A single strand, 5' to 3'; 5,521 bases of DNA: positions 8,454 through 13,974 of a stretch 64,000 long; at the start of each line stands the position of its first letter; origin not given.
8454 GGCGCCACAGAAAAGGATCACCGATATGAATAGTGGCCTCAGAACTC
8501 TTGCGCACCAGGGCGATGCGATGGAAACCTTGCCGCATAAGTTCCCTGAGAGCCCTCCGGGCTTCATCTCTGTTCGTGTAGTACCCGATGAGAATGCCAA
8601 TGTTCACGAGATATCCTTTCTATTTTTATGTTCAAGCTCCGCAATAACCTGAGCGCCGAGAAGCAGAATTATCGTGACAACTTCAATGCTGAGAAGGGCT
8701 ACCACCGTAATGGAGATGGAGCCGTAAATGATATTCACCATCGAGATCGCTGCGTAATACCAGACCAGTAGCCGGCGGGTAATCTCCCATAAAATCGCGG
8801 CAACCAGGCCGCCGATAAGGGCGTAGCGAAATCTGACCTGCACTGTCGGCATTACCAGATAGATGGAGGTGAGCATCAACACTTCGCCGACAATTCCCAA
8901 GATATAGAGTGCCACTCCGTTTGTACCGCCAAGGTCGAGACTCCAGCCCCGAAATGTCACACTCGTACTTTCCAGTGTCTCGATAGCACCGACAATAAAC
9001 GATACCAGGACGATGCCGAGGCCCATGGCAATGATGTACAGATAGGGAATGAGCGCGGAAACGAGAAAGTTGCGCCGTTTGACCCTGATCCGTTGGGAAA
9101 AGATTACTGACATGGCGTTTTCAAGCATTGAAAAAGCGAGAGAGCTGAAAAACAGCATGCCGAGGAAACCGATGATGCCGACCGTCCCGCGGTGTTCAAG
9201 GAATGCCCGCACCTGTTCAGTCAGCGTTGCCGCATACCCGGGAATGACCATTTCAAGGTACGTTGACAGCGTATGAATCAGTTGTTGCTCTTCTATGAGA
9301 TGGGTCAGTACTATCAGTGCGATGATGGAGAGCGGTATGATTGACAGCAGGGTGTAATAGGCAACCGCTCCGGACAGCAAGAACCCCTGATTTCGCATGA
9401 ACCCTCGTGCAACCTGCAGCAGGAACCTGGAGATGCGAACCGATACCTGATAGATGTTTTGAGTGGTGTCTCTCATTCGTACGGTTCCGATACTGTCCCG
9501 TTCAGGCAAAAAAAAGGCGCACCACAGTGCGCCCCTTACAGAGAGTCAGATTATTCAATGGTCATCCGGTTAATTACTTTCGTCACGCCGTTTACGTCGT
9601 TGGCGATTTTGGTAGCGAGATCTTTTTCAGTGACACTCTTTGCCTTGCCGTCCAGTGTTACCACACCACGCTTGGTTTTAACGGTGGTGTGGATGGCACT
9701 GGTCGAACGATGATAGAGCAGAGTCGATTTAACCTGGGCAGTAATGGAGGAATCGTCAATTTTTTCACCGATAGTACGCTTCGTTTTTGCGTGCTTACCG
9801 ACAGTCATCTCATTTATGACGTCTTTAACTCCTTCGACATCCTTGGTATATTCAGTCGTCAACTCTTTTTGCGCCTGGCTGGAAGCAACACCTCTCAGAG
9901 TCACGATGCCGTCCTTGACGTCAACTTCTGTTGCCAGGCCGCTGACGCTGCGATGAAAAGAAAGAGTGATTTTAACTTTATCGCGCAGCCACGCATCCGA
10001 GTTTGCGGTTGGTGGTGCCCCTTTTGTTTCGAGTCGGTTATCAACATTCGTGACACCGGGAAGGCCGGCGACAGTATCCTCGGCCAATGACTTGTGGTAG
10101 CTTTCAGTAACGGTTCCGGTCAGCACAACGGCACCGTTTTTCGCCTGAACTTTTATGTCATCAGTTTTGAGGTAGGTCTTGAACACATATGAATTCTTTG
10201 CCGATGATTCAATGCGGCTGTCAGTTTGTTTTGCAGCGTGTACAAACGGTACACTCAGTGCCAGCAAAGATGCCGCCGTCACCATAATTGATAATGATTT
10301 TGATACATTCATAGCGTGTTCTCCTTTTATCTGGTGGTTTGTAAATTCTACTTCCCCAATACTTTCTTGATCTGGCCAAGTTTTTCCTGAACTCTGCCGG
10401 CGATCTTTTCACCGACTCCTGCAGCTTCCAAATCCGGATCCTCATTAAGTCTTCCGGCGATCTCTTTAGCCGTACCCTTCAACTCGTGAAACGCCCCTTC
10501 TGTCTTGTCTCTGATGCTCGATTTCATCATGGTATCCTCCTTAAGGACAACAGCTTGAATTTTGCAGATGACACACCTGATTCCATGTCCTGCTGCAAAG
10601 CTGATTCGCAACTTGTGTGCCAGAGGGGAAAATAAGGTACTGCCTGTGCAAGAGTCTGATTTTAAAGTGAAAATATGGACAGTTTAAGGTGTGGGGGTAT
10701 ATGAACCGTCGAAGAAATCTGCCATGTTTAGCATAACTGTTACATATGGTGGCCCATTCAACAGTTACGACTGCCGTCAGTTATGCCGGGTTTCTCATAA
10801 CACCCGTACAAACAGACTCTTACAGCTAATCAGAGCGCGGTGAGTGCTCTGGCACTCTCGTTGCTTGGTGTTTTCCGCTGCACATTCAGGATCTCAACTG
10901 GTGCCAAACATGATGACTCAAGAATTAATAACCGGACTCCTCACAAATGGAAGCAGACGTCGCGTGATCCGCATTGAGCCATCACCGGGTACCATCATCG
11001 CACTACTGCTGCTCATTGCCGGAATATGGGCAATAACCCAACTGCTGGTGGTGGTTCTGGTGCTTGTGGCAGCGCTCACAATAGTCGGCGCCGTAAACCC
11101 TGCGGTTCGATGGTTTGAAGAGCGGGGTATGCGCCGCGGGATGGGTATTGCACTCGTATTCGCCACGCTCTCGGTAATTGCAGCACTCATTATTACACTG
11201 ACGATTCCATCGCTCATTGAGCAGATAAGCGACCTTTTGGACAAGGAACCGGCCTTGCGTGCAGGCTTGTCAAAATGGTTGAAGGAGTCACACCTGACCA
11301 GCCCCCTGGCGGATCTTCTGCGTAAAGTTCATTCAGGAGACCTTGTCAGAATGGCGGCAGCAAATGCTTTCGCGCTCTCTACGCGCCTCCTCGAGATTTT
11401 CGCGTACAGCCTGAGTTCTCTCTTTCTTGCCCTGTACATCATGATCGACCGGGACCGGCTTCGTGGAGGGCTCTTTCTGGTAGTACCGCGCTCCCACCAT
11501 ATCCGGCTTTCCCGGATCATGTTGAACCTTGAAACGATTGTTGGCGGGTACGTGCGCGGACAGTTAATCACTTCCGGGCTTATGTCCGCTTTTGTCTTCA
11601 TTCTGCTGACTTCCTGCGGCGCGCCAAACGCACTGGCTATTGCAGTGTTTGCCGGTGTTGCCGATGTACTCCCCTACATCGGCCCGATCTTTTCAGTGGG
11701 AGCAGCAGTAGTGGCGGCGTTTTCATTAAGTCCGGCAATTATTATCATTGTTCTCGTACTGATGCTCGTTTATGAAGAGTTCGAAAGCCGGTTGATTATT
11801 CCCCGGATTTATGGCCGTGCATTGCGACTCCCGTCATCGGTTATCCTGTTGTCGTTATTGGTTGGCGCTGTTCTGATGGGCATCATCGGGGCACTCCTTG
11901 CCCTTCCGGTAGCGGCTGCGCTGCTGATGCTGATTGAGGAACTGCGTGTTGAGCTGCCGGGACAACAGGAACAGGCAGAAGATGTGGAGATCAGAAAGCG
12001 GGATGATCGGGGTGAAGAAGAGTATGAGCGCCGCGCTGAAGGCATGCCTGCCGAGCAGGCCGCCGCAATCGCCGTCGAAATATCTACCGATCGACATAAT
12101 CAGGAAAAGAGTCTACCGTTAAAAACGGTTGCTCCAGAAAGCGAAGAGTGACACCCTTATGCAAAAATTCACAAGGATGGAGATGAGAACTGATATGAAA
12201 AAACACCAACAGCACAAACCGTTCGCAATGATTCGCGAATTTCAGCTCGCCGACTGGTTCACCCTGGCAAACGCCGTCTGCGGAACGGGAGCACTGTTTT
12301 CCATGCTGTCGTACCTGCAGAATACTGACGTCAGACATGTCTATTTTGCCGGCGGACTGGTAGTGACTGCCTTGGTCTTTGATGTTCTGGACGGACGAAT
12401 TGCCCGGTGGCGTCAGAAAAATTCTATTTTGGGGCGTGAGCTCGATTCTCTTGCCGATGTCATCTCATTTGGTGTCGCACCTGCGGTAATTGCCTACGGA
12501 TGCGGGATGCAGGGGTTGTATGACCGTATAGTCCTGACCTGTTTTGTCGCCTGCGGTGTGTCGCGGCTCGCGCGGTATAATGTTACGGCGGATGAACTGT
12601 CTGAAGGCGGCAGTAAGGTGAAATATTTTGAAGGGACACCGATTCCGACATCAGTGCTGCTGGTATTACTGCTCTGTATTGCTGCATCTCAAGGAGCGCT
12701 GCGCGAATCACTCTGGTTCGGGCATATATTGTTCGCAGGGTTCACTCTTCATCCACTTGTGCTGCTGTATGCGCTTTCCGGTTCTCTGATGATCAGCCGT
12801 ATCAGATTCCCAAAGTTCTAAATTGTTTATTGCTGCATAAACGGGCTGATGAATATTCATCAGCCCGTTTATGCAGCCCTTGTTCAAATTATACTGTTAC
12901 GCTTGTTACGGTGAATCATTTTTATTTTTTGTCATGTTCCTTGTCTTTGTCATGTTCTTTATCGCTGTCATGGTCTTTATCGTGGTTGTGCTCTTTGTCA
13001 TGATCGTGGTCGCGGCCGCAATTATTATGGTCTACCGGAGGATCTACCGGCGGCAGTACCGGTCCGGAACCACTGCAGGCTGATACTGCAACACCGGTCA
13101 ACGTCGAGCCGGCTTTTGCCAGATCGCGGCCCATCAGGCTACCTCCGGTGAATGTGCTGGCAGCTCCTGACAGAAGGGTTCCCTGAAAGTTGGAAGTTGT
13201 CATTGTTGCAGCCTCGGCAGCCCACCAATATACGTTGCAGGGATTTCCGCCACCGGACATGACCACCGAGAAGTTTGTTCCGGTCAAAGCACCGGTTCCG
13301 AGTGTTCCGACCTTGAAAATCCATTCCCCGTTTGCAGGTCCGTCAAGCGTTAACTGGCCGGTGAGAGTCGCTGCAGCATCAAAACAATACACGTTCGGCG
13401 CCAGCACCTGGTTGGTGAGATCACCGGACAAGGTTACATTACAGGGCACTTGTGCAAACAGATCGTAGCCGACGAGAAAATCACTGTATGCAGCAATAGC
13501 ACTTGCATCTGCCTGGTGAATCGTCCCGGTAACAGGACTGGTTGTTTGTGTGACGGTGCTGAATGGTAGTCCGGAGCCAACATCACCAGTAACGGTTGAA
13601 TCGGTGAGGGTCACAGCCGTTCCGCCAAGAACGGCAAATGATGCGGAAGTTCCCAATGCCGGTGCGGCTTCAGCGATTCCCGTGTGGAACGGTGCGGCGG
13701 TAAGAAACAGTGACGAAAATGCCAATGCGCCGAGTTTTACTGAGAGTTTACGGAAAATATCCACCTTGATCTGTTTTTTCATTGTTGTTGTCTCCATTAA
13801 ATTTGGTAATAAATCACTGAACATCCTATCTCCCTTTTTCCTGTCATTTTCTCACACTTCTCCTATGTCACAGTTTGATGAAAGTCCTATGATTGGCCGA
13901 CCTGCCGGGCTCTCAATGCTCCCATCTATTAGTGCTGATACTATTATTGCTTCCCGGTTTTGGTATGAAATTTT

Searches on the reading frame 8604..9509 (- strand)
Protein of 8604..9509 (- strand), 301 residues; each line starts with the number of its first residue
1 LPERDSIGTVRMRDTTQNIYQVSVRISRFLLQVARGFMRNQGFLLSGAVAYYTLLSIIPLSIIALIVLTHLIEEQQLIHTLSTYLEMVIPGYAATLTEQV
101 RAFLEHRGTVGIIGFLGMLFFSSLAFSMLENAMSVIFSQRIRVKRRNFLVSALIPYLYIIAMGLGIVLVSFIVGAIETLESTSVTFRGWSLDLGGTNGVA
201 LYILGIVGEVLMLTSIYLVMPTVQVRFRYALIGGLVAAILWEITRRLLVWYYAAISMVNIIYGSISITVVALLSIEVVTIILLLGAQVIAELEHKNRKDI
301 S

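Call 77: search_protein_families(library=ncbifam, proteins=[window:8604-9509:-], max_evalue=0.000001)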
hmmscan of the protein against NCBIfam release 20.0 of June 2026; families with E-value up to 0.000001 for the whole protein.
window:8604-9509:- (301 aa): 4 families
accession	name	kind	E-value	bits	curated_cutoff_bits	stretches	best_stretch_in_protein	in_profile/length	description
TIGR00765.1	yihY_not_rbn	subfamily_domain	2.2e-24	86.7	73.15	1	29-293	2-257/259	YihY family inner membrane protein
NF002457.0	PRK01637.1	equivalog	2.5e-24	86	307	1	16-297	6-279/295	virulence factor BrkB family protein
NF003256.0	PRK04214.1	equivalog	3.3e-22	79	500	1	21-292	11-273/412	ribonuclease BN/unknown domain fusion protein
TIGR00766.1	TIGR00766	equivalog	4.1e-11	42.7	213.65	1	37-253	10-222/263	inner membrane protein YhjD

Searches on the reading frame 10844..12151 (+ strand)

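Call 12: search_protein_families(library=ncbifam, proteins=[window:10844-12151:+], max_evalue=0.00001)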
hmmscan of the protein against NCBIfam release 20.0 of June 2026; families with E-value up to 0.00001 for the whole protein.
window:10844-12151:+ (435 aa): 2 families
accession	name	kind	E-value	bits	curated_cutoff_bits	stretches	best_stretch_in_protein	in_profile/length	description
NF045801.1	efflux_ABUW_0982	equivalog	2.5e-19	69.5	675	1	54-368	14-344/392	chloramphenicol efflux transporter CxpE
TIGR02872.1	spore_ytvI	equivalog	7.1e-17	61.8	198.15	1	173-354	145-326/341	sporulation integral membrane protein YtvI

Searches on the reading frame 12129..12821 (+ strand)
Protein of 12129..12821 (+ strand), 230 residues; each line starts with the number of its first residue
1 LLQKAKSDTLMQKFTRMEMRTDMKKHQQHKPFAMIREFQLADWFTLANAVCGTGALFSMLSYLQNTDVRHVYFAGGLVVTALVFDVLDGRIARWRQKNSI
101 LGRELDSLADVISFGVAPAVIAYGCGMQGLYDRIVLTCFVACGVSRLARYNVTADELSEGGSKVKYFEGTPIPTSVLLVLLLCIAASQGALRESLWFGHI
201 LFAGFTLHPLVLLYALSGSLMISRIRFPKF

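Call 12: search_protein_families(library=ncbifam, proteins=[window:12129-12821:+], max_evalue=0.00001)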
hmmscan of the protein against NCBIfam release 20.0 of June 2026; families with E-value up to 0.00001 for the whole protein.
window:12129-12821:+ (230 aa): 7 families
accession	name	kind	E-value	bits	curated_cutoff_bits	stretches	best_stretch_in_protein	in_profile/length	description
TIGR00473.1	pssA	equivalog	1.9e-31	109.2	107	1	45-228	1-153/153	CDP-diacylglycerol--serine O-phosphatidyltransferase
NF038087.1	arch_ser_synth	exception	3.8e-30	105.1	240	1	39-186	5-145/216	archaetidylserine synthase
TIGR04217.1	archae_ser_T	exception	1.7e-24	86.8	200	1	34-181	3-138/221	archaetidylserine synthase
NF038086.1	anchor_synt_A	exception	1.1e-15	58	200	1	34-156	3-126/222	protein sorting system archaetidylserine synthase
NF040950.1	archin_ph_syn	equivalog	1.6e-10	41.1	180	1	39-125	18-104/191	archaetidylinositol phosphate synthase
NF045883.1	PIPSynth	equivalog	1.5e-06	28.1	170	1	50-141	28-123/197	phosphatidylinositol phosphate synthase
NF052561.1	PIPSynBT1523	equivalog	5e-06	26.4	350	1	61-143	50-131/232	hypothetical protein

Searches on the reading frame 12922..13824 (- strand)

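Call 12: search_protein_families(library=ncbifam, proteins=[window:12922-13824:-], max_evalue=0.00001)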
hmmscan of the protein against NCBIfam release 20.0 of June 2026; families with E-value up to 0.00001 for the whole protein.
window:12922-13824:- (300 aa): 1 family
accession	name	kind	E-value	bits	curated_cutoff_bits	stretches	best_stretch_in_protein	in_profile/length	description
NF045625.1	IBP_CFB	equivalog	1.5e-12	47.5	400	1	133-243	161-270/275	ice-binding protein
